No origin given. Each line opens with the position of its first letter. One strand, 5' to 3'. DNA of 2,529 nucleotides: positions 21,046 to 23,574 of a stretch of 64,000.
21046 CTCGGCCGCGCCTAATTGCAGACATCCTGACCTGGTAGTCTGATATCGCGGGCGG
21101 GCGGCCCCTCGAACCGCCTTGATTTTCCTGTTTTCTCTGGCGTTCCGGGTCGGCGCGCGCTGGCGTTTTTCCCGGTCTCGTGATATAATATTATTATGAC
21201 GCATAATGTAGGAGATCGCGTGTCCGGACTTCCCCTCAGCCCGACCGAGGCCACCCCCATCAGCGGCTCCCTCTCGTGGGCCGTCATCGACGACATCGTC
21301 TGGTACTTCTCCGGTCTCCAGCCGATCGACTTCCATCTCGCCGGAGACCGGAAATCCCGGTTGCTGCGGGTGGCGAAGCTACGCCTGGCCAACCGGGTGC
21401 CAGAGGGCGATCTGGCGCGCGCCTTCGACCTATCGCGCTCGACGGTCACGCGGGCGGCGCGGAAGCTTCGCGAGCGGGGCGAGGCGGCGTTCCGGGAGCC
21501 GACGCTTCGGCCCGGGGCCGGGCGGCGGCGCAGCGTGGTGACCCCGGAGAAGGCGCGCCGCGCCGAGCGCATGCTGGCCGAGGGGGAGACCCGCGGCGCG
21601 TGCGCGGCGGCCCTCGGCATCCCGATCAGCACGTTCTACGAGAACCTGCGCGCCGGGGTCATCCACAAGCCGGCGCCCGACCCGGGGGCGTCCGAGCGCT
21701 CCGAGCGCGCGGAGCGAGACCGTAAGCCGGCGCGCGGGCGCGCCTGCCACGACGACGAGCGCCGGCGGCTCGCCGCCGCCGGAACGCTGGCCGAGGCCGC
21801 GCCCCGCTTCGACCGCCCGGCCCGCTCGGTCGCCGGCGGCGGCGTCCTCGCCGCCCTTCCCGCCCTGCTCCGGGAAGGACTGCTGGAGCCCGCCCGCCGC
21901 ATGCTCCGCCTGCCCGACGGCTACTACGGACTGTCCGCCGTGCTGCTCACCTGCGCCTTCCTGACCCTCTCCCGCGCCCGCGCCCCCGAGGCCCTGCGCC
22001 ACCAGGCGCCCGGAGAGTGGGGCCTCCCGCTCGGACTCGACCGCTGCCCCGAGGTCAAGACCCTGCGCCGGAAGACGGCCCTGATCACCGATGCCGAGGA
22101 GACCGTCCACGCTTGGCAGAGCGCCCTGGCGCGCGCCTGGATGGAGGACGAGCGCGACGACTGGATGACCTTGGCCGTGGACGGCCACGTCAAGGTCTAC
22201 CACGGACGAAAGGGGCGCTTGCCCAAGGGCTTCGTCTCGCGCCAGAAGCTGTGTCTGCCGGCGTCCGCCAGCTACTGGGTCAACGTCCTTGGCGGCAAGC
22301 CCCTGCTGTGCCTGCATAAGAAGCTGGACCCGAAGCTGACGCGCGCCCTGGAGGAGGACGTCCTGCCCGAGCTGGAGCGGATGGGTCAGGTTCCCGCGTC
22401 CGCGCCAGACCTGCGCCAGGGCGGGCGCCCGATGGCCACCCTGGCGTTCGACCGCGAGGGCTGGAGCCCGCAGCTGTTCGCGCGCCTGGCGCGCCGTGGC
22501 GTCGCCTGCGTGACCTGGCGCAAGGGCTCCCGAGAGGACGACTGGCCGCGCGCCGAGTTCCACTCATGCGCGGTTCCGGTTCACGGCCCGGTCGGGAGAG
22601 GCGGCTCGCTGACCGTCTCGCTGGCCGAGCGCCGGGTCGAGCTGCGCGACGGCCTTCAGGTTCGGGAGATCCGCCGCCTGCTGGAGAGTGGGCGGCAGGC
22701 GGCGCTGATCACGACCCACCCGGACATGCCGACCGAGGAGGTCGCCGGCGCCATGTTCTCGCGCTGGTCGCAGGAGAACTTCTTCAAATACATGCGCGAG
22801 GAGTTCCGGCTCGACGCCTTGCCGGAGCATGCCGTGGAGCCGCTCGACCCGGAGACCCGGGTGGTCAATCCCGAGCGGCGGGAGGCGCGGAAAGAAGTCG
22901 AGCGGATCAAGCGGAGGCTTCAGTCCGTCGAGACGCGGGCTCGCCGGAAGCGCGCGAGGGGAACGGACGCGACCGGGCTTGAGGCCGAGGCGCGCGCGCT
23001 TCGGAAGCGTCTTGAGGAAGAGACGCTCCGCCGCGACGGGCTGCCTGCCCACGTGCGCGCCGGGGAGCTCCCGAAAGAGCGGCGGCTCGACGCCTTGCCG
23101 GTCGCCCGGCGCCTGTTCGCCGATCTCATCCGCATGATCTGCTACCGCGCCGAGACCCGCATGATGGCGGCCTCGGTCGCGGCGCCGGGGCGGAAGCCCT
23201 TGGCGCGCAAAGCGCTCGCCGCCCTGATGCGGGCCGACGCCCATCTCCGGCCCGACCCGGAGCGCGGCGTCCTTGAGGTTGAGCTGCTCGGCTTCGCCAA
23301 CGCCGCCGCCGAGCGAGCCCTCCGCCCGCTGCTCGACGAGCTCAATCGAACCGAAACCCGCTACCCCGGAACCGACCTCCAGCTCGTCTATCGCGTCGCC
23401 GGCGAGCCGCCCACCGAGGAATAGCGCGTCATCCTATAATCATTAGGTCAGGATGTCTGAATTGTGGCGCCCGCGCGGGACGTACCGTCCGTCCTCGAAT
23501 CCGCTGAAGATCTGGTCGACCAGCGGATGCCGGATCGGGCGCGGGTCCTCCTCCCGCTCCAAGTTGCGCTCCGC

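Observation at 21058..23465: IS element with about 20-bp imperfect terminal inverted repeats and an unusually long (742 aa) IS4-like DDE transposase; its right end supplies the last 7 codons and the stop of hspQ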

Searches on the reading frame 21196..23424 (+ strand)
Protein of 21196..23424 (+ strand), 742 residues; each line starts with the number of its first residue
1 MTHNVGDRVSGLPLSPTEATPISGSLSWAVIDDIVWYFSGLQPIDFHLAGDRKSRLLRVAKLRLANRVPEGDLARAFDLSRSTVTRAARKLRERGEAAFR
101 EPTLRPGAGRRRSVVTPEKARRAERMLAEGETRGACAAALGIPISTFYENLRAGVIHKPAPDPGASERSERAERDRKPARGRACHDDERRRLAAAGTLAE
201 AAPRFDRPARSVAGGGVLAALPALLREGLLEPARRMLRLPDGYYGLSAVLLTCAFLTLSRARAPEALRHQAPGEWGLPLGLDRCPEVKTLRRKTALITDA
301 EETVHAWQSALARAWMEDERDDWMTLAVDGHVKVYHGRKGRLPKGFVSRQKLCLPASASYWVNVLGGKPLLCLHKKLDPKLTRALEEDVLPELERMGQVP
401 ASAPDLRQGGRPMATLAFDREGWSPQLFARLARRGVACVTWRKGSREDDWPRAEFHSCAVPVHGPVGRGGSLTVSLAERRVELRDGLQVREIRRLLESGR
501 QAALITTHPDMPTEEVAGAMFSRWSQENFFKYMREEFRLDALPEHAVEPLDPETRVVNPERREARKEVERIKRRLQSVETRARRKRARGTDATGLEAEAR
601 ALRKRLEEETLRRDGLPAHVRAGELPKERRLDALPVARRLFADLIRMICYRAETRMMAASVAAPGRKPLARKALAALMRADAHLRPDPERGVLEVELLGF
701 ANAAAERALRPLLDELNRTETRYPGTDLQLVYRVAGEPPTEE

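Call 6: search_protein_families(library=pfam, proteins=[window:21196-23424:+], max_evalue=0.1)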
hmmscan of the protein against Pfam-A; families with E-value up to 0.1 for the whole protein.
window:21196-23424:+ (742 aa): 12 families
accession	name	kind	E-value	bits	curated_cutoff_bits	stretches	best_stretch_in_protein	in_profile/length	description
PF21804.3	Transposase_29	-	2e-100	337.1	27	1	183-734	3-560/562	Transposase protein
PF13518.12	HTH_28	-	3e-06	27.6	25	1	64-100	10-45/52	Helix-turn-helix domain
PF02796.21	HTH_7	-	0.00012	22.5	23.8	0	111-148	2-39/45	Helix-turn-helix domain of resolvase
PF13384.12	HTH_23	-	0.00014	22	24.6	1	57-98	8-48/50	Homeodomain-like domain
PF12802.13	MarR_2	-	0.0028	18.2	27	1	71-97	24-50/61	MarR family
PF01047.28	MarR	-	0.005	17.1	24.6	1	69-95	19-45/59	MarR family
PF13545.12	HTH_Crp_2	-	0.006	17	27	1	67-95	22-50/70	Crp-like helix-turn-helix domain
PF09339.16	HTH_IclR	-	0.012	15.9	22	1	71-95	22-46/52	IclR helix-turn-helix domain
PF13412.12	HTH_24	-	0.013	15.5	21.9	1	70-95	20-45/48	Winged helix-turn-helix DNA-binding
PF13551.12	HTH_29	-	0.015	15.8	28.1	1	73-111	18-55/64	Winged helix-turn helix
PF12840.13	HTH_20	-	0.024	15.1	27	0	125-152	11-40/51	Helix-turn-helix domain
PF08279.18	HTH_11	-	0.042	14.2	25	1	61-95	7-43/55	HTH domain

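Call 7: search_protein_families(library=ncbifam, proteins=[window:21196-23424:+], max_evalue=0.1)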
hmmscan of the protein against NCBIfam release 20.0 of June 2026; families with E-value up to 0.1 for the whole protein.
window:21196-23424:+ (742 aa): 5 families
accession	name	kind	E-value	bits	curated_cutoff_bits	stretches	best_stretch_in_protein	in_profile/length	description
NF033592.1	transpos_IS4_1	equivalog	0.0011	18.2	115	1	478-545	239-309/332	IS4 family transposase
NF033545.0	transpos_IS630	equivalog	0.0014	18.1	100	1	63-131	8-73/299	IS630 family transposase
TIGR00122.1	birA_repr_reg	equivalog_domain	0.0071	16.2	70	1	64-95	9-41/69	biotin operon repressor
TIGR02018.2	his_ut_repres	equivalog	0.06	12.7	220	1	67-95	22-51/226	histidine utilization transcriptional repressor HutC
NF006537.0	PRK09027.1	equivalog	0.066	12.6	153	1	301-320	98-117/295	cytidine deaminase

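Call 8: find_homologous_proteins(query=window:21196-23424:+, max_evalue=0.00001)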
Query window:21196-23424:+ (742 aa): 927 proteins with E <= 0.00001 among 8000 candidates; the best 120 are listed.
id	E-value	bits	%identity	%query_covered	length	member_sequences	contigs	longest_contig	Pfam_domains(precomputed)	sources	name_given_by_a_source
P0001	3.0e-286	970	65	98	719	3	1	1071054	PF21804.4,PF13384.13,PF13551.13,PF13518.13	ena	-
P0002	4.7e-284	963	61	99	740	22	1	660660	PF21804.4,PF13384.13,PF13518.13,PF02796.22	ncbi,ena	-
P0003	3.8e-278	943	97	59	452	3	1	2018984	PF21804.4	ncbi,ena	-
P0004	1.4e-264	898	58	99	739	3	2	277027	PF21804.4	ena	-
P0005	9.5e-259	879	58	98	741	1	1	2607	PF21804.4,PF13384.13,PF13551.13,PF13518.13,PF02796.22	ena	-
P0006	1.6e-255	868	58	98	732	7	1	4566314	PF21804.4,PF13384.13,PF13551.13,PF13518.13,PF02796.22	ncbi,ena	-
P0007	1.9e-255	868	55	99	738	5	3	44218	PF21804.4,PF13384.13,PF13551.13,PF13518.13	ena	-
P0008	7.9e-255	866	55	99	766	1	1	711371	PF21804.4,PF13384.13,PF13551.13,PF13518.13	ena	-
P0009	1.2e-254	865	53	98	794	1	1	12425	PF21804.4,PF13384.13,PF13551.13,PF13518.13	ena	-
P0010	1.4e-254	865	55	99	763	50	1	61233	PF21804.4,PF13384.13,PF13518.13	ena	-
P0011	1.5e-254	865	59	78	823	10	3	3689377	PF21804.4,PF13384.13,PF13551.13,PF13518.13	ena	-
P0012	1.6e-254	865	55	99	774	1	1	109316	PF21804.4,PF13384.13,PF13551.13,PF13518.13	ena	-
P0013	2.8e-254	864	55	99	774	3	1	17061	PF21804.4,PF13384.13,PF13551.13,PF13518.13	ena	-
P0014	3.2e-254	864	55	99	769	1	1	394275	PF21804.4,PF13384.13,PF13551.13,PF13518.13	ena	-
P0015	3.4e-254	864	55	99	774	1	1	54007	PF21804.4,PF13384.13,PF13551.13,PF13518.13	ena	-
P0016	3.6e-254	864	54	98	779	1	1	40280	PF21804.4,PF13384.13,PF13551.13,PF13518.13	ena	-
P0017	4.3e-254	863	55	99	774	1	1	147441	PF21804.4,PF13384.13,PF13551.13,PF13518.13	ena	-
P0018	4.4e-254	863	54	98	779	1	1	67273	PF21804.4,PF13384.13,PF13551.13,PF13518.13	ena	-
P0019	4.8e-254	863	55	99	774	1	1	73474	PF21804.4,PF13384.13,PF13551.13,PF13518.13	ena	-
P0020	5.7e-254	863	52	98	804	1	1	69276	PF21804.4,PF13384.13,PF13551.13,PF13518.13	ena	-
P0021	6.6e-254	863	55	99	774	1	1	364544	PF21804.4,PF13384.13,PF13551.13,PF13518.13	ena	-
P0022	6.8e-254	863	53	99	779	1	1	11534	PF21804.4,PF13384.13,PF13551.13,PF13518.13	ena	-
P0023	6.9e-254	863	55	98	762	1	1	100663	PF21804.4,PF13384.13,PF13551.13,PF13518.13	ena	-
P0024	7.0e-254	863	54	98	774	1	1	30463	PF21804.4,PF13384.13,PF13551.13,PF13518.13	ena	-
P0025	7.3e-254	863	53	99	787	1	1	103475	PF21804.4,PF13384.13,PF13551.13,PF13518.13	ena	-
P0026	8.6e-254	862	57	98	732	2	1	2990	PF21804.4,PF13384.13,PF13551.13,PF13518.13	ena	-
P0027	8.8e-254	862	55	99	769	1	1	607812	PF21804.4,PF13384.13,PF13551.13,PF13518.13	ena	-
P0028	1.1e-253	862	54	98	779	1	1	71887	PF21804.4,PF13384.13,PF13551.13,PF13518.13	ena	-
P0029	1.2e-253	862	55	98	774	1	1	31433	PF21804.4,PF13384.13,PF13551.13,PF13518.13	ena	-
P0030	1.4e-253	862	52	98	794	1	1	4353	PF21804.4,PF13384.13,PF13551.13,PF13518.13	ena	-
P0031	1.4e-253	862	55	99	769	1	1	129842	PF21804.4,PF13384.13,PF13551.13,PF13518.13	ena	-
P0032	1.5e-253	862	53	99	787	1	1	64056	PF21804.4,PF13384.13,PF13551.13,PF13518.13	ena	-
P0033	1.6e-253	862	59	78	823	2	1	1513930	PF21804.4,PF13384.13,PF13551.13,PF13518.13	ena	-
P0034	1.9e-253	861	54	98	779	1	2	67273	PF21804.4,PF13384.13,PF13551.13,PF13518.13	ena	-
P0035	2.1e-253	861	55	98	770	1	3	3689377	PF21804.4,PF13384.13,PF13551.13,PF13518.13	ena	-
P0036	2.1e-253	861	55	98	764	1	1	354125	PF21804.4,PF13384.13,PF13551.13,PF13518.13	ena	-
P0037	2.3e-253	861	55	99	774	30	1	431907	PF21804.4,PF13384.13,PF13551.13,PF13518.13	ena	-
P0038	2.3e-253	861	55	98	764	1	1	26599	PF21804.4,PF13384.13,PF13551.13,PF13518.13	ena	-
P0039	2.4e-253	861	55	98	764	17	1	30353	PF21804.4,PF13384.13,PF13551.13,PF13518.13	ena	-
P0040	2.4e-253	861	52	98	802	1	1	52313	PF21804.4,PF13384.13,PF13551.13,PF13518.13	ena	-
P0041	2.5e-253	861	59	78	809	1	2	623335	PF21804.4,PF13384.13,PF13551.13,PF13518.13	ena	-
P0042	2.9e-253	861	54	98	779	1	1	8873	PF21804.4,PF13384.13,PF13551.13,PF13518.13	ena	-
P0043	3.2e-253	861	55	99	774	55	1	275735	PF21804.4,PF13384.13,PF13551.13,PF13518.13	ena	-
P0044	3.7e-253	860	55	98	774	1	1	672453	PF21804.4,PF13384.13,PF13551.13,PF13518.13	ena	-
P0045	3.8e-253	860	53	99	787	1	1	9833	PF21804.4,PF13384.13,PF13551.13,PF13518.13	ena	-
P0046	4.1e-253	860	53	99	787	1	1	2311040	PF21804.4,PF13384.13,PF13551.13,PF13518.13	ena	-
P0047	4.5e-253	860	55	99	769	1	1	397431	PF21804.4,PF13384.13,PF13551.13,PF13518.13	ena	-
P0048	4.6e-253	860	54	99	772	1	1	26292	PF21804.4,PF13384.13,PF13551.13,PF13518.13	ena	-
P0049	5.4e-253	860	53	99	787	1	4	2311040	PF21804.4,PF13384.13,PF13551.13,PF13518.13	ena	-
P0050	5.6e-253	860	54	98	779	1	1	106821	PF21804.4,PF13384.13,PF13551.13,PF13518.13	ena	-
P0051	6.1e-253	860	59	78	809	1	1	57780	PF21804.4,PF13384.13,PF13551.13,PF13518.13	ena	-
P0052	6.2e-253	860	55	98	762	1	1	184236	PF21804.4,PF13384.13,PF13551.13,PF13518.13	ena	-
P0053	6.4e-253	860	54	98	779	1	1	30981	PF21804.4,PF13384.13,PF13551.13,PF13518.13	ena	-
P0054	6.6e-253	860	55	99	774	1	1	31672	PF21804.4,PF13384.13,PF13551.13,PF13518.13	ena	-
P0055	6.8e-253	860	55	99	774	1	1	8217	PF21804.4,PF13384.13,PF13551.13,PF13518.13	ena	-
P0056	6.9e-253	859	59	78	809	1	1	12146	PF21804.4,PF13384.13,PF13551.13,PF13518.13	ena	-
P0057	7.0e-253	859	53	99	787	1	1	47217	PF21804.4,PF13384.13,PF13551.13,PF13518.13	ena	-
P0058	7.2e-253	859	53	99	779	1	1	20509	PF21804.4,PF13384.13,PF13551.13,PF13518.13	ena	-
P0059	7.3e-253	859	54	99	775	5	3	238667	PF21804.4,PF13384.13,PF13551.13,PF13518.13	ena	-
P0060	7.4e-253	859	55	99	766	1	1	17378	PF21804.4,PF13384.13,PF13551.13,PF13518.13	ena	-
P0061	7.8e-253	859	55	99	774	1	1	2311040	PF21804.4,PF13384.13,PF13551.13,PF13518.13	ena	-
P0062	8.0e-253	859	55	99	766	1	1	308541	PF21804.4,PF13384.13,PF13551.13,PF13518.13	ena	-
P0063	8.0e-253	859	55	98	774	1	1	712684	PF21804.4,PF13384.13,PF13551.13,PF13518.13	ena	-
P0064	8.5e-253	859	55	99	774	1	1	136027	PF21804.4,PF13384.13,PF13551.13,PF13518.13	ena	-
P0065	8.6e-253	859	55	98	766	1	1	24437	PF21804.4,PF13384.13,PF13551.13,PF13518.13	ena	-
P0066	1.3e-252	859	53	98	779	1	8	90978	PF21804.4,PF13384.13,PF13551.13,PF13518.13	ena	-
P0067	1.3e-252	859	53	98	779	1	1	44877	PF21804.4,PF13384.13,PF13551.13,PF13518.13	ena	-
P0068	1.4e-252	859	53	98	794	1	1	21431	PF21804.4,PF13384.13,PF13551.13,PF13518.13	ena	-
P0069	1.4e-252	858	54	99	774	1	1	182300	PF21804.4,PF13384.13,PF13551.13,PF13518.13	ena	-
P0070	1.5e-252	858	54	98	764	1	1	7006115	PF21804.4,PF13384.13,PF13551.13,PF13518.13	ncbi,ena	-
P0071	1.6e-252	858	54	99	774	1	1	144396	PF21804.4,PF13384.13,PF13551.13,PF13518.13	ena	-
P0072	1.7e-252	858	53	98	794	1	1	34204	PF21804.4,PF13384.13,PF13551.13,PF13518.13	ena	-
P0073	1.7e-252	858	55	99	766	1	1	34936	PF21804.4,PF13384.13,PF13551.13,PF13518.13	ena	-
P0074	1.8e-252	858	55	98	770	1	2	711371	PF21804.4,PF13384.13,PF13551.13,PF13518.13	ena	-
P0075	2.0e-252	858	54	98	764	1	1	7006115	PF21804.4,PF13384.13,PF13551.13,PF13518.13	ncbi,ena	-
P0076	2.1e-252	858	59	78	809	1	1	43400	PF21804.4,PF13384.13,PF13551.13,PF13518.13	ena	-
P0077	2.3e-252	858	53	98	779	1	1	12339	PF21804.4,PF13384.13,PF13551.13,PF13518.13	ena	-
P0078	2.3e-252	858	54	98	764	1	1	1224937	PF21804.4,PF13384.13,PF13551.13,PF13518.13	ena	-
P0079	2.3e-252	858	55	98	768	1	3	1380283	PF21804.4,PF13384.13,PF13551.13,PF13518.13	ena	-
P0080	2.7e-252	858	59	78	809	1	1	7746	PF21804.4,PF13384.13,PF13551.13,PF13518.13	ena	-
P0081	2.8e-252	857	53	98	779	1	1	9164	PF21804.4,PF13384.13,PF13551.13,PF13518.13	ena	-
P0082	2.8e-252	857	59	78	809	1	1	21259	PF21804.4,PF13384.13,PF13551.13,PF13518.13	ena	-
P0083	3.0e-252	857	53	98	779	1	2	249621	PF21804.4,PF13384.13,PF13551.13,PF13518.13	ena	-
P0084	3.1e-252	857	59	78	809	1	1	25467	PF21804.4,PF13384.13,PF13551.13,PF13518.13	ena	-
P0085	3.2e-252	857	55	99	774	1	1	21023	PF21804.4,PF13384.13,PF13551.13,PF13518.13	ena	-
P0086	3.2e-252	857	59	78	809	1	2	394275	PF21804.4,PF13384.13,PF13551.13,PF13518.13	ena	-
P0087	3.3e-252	857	55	99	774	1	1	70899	PF21804.4,PF13384.13,PF13551.13,PF13518.13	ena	-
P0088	3.5e-252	857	54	99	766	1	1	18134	PF21804.4,PF13384.13,PF13551.13,PF13518.13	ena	-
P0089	3.8e-252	857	55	99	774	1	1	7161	PF21804.4,PF13384.13,PF13551.13,PF13518.13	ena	-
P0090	3.8e-252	857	55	99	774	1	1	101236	PF21804.4,PF13384.13,PF13551.13,PF13518.13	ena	-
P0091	4.2e-252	857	59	78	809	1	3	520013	PF21804.4,PF13384.13,PF13551.13,PF13518.13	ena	-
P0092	4.4e-252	857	53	98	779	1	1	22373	PF21804.4,PF13384.13,PF13551.13,PF13518.13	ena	-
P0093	4.4e-252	857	55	99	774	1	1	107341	PF21804.4,PF13384.13,PF13551.13,PF13518.13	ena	-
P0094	4.6e-252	857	59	78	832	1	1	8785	PF21804.4,PF13384.13,PF13551.13,PF13518.13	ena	-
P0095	4.7e-252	857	54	99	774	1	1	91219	PF21804.4,PF13384.13,PF13551.13,PF13518.13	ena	-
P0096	4.8e-252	857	53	98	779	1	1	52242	PF21804.4,PF13384.13,PF13551.13,PF13518.13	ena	-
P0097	4.9e-252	857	54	99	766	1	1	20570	PF21804.4,PF13384.13,PF13551.13,PF13518.13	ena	-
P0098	4.9e-252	857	53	98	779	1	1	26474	PF21804.4,PF13384.13,PF13551.13,PF13518.13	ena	-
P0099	5.7e-252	856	53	98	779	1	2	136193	PF21804.4,PF13384.13,PF13551.13,PF13518.13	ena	-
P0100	6.4e-252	856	53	98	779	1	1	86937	PF21804.4,PF13384.13,PF13551.13,PF13518.13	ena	-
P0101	7.7e-252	856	59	78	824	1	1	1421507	PF21804.4,PF13384.13,PF13551.13,PF13518.13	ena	-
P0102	8.3e-252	856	54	98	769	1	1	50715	PF21804.4,PF13384.13,PF13551.13,PF13518.13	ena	-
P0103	8.7e-252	856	54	99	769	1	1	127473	PF21804.4,PF13384.13,PF13551.13,PF13518.13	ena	-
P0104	9.1e-252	856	53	98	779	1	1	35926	PF21804.4,PF13384.13,PF13551.13,PF13518.13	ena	-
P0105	1.0e-251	856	53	98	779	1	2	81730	PF21804.4,PF13384.13,PF13551.13,PF13518.13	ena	-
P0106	1.1e-251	855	54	99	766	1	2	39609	PF21804.4,PF13384.13,PF13551.13,PF13518.13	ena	-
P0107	1.2e-251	855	54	99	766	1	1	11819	PF21804.4,PF13384.13,PF13551.13,PF13518.13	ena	-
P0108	1.3e-251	855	55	99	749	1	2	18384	PF21804.4,PF13384.13,PF13551.13,PF13518.13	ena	-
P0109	1.3e-251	855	53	98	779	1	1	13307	PF21804.4,PF13384.13,PF13551.13,PF13518.13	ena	-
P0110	1.3e-251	855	59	78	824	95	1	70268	PF21804.4,PF13384.13,PF13551.13,PF13518.13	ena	-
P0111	1.4e-251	855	53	98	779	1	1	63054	PF21804.4,PF13384.13,PF13551.13,PF13518.13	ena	-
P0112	1.5e-251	855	55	99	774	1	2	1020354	PF21804.4,PF13384.13,PF13551.13,PF13518.13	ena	-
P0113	1.5e-251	855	59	78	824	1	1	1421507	PF21804.4,PF13384.13,PF13551.13,PF13518.13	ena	-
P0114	1.6e-251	855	55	99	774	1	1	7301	PF21804.4,PF13384.13,PF13551.13,PF13518.13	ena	-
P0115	1.6e-251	855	55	99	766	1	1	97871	PF21804.4,PF13384.13,PF13551.13,PF13518.13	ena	-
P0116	1.6e-251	855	55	99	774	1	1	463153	PF21804.4,PF13384.13,PF13551.13,PF13518.13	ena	-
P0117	1.7e-251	855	59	78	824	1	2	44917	PF21804.4,PF13384.13,PF13551.13,PF13518.13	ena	-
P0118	1.8e-251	855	59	78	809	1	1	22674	PF21804.4,PF13384.13,PF13551.13,PF13518.13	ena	-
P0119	2.3e-251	854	54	99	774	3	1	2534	PF21804.4,PF13384.13,PF13551.13,PF13518.13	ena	-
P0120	2.3e-251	854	53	98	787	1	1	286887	PF21804.4,PF13384.13,PF13551.13,PF13518.13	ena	-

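Call 9: find_encoding_contigs(protein=P0003, flank=6000, max_places=4)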
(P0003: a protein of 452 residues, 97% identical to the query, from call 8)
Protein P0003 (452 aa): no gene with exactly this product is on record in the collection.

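Call 10: find_encoding_contigs(protein=P0001, flank=4000, max_places=4)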
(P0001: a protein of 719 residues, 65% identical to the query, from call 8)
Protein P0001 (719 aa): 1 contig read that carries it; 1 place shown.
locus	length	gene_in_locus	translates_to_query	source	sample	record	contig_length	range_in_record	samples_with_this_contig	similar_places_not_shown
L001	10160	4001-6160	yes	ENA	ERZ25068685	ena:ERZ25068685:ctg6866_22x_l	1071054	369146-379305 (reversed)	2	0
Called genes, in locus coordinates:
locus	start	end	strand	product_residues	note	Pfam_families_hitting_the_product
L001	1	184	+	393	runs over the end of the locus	PF14294:DUF4372, PF01609:DDE_Tnp_1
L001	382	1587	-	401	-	PF13006:Nterm_IS4, PF01609:DDE_Tnp_1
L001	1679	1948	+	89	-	-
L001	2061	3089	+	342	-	-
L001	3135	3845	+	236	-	PF00353:HemolysinCabind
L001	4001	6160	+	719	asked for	PF13384:HTH_23 (weak), PF13518:HTH_28 (weak), PF13551:HTH_29 (weak), PF21804:Transposase_29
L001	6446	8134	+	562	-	PF00664:ABC_membrane, PF00005:ABC_tran, PF02463:SMC_N (faint), PF13304:AAA_21 (faint)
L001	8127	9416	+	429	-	PF25919:BSH_CusB (faint), PF25973:BSH_CzcB (weak), PF25994:HH_AprE, PF26002:Beta-barrel_AprE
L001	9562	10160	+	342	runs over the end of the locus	-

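Call 11: find_encoding_contigs(protein=P0002, flank=4000, max_places=4)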
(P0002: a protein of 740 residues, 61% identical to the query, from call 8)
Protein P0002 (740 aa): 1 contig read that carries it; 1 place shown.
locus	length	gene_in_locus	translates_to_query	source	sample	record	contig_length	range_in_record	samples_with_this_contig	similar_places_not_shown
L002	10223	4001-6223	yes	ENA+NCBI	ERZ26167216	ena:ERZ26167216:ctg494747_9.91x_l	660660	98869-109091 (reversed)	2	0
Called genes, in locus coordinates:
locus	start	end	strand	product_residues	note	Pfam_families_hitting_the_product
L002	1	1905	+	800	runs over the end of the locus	PF01636:APH, PF00202:Aminotran_3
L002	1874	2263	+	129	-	PF00903:Glyoxalase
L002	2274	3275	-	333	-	PF01207:Dus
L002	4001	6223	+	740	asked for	PF02796:HTH_7 (faint), PF13384:HTH_23 (faint), PF13518:HTH_28 (faint), PF21804:Transposase_29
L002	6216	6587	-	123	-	-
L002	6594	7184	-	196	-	-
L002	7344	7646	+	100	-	-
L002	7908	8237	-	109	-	PF18899:DUF5655 (weak)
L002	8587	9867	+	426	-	PF01979:Amidohydro_1, PF07969:Amidohydro_3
